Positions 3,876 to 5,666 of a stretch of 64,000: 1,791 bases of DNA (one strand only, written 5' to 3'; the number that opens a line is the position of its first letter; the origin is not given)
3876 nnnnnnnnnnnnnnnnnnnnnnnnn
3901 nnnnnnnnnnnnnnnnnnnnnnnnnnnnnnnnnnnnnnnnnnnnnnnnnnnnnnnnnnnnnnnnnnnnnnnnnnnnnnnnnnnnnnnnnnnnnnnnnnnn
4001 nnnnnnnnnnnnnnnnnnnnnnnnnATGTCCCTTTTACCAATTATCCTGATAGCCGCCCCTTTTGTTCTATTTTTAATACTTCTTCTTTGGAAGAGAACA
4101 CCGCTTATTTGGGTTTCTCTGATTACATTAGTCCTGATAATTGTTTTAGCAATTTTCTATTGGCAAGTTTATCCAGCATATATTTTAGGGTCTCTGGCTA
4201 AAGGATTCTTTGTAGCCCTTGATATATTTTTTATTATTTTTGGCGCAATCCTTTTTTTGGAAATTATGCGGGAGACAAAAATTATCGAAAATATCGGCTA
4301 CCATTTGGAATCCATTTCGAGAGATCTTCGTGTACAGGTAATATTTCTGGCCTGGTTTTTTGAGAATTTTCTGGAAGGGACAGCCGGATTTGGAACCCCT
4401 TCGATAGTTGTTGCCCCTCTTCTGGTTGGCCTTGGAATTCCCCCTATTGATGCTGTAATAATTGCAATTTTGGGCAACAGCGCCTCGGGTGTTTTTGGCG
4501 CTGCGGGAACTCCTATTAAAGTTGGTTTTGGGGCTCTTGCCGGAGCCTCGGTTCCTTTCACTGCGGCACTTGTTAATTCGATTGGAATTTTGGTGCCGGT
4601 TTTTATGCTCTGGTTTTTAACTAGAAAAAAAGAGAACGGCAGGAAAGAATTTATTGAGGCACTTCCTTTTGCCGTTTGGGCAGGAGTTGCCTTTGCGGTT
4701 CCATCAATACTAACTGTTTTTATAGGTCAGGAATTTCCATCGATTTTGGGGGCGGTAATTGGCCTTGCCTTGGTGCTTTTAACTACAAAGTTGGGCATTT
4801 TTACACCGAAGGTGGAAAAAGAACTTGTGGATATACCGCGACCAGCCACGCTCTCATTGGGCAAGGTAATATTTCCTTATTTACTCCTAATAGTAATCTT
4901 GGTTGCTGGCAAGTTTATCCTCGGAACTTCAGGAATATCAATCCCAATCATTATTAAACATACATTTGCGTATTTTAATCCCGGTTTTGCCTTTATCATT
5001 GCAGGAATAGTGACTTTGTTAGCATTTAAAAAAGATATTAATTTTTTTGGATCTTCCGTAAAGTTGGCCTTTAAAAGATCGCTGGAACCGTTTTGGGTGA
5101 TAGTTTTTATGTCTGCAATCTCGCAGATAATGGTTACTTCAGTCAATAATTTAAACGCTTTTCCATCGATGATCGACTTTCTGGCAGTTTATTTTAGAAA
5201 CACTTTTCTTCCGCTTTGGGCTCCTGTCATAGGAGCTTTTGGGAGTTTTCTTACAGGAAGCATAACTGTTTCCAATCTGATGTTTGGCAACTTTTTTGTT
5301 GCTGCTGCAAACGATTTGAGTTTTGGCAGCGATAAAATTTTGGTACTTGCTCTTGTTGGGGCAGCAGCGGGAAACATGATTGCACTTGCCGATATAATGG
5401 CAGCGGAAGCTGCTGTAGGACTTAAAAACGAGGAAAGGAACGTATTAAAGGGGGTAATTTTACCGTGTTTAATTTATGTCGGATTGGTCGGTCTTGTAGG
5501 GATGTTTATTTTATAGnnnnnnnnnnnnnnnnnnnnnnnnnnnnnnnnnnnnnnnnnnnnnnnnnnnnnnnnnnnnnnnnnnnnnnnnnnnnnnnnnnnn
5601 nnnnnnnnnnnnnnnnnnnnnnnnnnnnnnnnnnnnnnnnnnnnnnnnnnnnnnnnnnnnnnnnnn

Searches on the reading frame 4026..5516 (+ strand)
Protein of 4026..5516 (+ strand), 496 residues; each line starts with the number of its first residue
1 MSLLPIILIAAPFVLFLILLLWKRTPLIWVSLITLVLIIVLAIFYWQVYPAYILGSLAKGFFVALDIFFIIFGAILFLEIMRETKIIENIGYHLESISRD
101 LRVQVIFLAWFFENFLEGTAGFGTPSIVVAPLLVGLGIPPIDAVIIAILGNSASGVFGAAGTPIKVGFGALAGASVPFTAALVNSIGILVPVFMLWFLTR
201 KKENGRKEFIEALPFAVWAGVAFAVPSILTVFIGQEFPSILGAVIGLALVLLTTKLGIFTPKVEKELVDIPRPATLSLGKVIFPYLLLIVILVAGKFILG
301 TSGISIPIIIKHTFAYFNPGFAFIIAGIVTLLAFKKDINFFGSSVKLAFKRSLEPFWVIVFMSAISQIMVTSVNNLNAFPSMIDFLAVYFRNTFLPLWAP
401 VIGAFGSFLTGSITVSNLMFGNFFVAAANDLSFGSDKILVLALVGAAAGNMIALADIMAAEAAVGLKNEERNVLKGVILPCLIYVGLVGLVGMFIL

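Call 3: search_protein_families(library=pfam, proteins=[window:4026-5516:+], max_evalue=0.01)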
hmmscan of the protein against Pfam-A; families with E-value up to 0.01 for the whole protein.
window:4026-5516:+ (496 aa): 1 family
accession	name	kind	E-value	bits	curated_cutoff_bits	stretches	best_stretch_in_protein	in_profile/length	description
PF02652.20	Lactate_perm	-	2.7e-72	244.7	27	2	7-293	4-294/522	L-lactate permease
